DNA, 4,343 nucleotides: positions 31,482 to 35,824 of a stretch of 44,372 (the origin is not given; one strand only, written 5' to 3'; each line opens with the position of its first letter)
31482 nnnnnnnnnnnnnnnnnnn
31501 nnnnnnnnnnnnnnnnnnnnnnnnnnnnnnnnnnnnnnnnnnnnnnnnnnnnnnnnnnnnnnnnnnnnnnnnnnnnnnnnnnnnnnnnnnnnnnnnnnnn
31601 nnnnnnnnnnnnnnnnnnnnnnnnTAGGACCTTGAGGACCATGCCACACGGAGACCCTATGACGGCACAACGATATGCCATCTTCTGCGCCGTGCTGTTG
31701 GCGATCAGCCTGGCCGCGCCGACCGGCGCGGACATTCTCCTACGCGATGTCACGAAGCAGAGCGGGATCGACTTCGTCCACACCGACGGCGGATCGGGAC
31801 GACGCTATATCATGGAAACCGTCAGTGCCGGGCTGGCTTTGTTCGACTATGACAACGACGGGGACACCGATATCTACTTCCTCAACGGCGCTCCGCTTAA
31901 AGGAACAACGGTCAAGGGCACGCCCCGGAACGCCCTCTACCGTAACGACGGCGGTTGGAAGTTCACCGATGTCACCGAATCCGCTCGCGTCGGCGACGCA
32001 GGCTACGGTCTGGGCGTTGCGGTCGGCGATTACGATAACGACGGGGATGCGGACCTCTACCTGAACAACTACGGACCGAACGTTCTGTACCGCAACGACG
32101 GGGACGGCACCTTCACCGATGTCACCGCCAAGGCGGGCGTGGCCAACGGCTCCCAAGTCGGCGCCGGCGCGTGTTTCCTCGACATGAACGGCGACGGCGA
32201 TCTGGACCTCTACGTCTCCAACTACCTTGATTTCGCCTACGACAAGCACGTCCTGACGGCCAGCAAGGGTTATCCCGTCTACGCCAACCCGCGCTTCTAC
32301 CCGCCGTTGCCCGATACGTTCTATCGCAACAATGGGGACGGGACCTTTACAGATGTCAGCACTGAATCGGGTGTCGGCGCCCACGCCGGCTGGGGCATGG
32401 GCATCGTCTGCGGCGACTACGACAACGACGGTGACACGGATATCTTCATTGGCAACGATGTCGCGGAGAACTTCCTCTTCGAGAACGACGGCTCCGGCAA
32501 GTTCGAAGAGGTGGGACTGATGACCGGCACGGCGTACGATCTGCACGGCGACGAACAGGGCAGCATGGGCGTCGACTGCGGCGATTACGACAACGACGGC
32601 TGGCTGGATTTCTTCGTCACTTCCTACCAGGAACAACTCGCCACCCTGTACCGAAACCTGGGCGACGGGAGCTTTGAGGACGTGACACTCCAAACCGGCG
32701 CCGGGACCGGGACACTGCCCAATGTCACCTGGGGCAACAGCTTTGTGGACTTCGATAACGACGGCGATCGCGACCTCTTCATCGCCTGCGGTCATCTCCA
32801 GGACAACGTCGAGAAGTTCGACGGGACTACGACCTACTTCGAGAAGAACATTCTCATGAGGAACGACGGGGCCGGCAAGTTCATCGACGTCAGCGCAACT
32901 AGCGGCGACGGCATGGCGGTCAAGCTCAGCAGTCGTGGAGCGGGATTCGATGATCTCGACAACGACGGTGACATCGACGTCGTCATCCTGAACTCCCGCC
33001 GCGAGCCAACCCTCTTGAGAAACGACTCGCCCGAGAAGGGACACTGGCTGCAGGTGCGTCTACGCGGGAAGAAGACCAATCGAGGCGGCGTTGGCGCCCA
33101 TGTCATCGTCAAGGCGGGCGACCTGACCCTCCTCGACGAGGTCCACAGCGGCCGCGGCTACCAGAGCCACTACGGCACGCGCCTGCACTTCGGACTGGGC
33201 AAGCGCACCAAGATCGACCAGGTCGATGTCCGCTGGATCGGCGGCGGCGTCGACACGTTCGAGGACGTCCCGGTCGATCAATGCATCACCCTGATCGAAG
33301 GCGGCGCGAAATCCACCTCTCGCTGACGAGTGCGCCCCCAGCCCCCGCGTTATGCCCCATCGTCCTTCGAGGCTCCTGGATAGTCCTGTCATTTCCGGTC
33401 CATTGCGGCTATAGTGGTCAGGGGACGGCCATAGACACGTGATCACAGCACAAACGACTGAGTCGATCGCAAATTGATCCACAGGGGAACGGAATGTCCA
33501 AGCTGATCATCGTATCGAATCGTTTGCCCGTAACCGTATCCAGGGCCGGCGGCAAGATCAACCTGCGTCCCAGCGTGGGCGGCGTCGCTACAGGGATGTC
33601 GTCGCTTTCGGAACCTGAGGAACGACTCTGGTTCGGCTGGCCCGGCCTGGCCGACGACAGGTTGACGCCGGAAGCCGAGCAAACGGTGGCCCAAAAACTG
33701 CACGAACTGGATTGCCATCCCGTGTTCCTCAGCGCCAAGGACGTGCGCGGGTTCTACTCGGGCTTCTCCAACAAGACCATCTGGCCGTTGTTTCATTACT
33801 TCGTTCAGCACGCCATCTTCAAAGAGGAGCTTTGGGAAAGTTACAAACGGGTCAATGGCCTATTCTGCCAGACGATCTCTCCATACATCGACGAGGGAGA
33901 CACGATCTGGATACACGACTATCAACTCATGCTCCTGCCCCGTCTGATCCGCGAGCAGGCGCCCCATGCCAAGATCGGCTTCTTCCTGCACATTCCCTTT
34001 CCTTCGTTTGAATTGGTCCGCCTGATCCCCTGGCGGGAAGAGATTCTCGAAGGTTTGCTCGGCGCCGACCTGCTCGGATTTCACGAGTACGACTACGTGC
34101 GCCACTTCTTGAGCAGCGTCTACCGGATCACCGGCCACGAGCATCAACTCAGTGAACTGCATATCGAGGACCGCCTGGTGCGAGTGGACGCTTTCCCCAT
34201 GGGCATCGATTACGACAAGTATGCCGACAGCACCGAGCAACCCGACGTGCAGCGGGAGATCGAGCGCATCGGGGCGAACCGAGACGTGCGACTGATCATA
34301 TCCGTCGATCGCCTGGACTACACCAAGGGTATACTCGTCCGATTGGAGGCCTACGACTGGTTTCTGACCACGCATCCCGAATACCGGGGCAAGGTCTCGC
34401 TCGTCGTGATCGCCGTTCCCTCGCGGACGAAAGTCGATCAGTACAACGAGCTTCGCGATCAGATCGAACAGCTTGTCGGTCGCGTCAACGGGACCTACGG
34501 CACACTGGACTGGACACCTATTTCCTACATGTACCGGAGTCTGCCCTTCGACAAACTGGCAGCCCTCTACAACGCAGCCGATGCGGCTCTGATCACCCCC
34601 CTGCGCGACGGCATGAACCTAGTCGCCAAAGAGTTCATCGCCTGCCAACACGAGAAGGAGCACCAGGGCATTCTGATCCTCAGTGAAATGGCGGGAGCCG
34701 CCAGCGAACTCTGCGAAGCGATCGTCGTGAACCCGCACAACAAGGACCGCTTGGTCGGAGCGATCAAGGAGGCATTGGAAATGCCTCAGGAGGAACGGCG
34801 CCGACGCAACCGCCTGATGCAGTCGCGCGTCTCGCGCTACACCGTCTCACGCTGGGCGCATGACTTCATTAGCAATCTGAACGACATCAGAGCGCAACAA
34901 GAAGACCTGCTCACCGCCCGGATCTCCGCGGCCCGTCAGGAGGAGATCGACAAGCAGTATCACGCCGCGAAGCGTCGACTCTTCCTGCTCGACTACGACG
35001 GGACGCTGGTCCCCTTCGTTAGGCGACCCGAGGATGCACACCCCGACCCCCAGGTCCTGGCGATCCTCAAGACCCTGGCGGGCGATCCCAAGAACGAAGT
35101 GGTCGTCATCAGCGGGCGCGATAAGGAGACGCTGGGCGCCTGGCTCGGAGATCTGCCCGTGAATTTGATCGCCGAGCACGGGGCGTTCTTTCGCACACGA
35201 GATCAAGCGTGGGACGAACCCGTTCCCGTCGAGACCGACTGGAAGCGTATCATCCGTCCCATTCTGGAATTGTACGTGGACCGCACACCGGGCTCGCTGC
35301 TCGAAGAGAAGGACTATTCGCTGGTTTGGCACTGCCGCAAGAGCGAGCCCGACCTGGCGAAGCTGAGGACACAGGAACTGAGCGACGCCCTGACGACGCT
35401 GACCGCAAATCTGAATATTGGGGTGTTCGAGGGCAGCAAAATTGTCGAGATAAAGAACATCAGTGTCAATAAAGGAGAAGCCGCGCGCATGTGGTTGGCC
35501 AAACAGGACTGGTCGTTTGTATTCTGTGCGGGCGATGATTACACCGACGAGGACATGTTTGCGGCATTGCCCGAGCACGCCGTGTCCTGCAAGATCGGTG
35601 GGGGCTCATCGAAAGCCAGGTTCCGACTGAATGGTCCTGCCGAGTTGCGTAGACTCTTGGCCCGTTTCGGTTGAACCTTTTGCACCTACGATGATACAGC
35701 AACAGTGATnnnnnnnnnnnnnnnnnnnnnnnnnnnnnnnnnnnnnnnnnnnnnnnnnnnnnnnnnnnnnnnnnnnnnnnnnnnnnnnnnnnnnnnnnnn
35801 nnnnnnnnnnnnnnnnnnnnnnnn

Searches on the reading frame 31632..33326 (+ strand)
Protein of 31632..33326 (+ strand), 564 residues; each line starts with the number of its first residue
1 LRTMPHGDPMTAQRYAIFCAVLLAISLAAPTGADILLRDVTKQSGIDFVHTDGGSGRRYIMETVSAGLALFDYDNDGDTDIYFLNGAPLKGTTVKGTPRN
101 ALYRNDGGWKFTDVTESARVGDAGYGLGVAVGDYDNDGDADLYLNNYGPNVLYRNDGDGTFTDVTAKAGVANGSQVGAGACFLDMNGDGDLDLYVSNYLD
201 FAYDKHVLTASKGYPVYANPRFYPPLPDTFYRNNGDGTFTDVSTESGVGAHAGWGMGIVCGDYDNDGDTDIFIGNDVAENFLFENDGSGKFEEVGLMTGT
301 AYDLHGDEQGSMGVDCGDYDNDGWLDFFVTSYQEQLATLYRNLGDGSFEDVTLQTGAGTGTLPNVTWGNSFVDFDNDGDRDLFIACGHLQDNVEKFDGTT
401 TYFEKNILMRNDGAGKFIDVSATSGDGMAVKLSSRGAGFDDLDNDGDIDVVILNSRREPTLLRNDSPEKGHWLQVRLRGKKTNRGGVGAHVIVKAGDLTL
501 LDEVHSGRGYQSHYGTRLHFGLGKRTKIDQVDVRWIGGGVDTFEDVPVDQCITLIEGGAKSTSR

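Call 8: search_protein_families(library=pfam, proteins=[window:31632-33326:+], max_evalue=0.001)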
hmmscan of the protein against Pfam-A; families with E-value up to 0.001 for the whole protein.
window:31632-33326:+ (564 aa): 3 families
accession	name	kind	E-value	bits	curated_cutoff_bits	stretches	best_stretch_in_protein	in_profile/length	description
PF13517.12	FG-GAP_3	-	4.2e-51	171.8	26.9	5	135-195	3-61/61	FG-GAP-like repeat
PF07593.17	UnbV_ASPIC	-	1.5e-18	66.9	23.4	1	486-552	1-67/68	ASPIC and UnbV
PF01839.29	FG-GAP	-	4.2e-10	39.7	22.1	0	177-199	2-24/37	FG-GAP repeat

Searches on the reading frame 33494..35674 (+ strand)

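Call 8: search_protein_families(library=pfam, proteins=[window:33494-35674:+], max_evalue=0.001)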
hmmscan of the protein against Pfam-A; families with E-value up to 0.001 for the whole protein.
window:33494-35674:+ (726 aa): 3 families
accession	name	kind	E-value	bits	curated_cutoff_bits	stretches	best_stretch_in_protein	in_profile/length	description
PF00982.27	Glyco_transf_20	-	3.3e-160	534.3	32.5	1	3-463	2-472/473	Glycosyltransferase family 20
PF02358.22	Trehalose_PPase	-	2.5e-50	171.3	27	1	498-696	1-207/235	Trehalose-phosphatase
PF00534.26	Glycos_transf_1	-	0.00018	21.5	26.4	0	351-437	82-164/172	Glycosyl transferases group 1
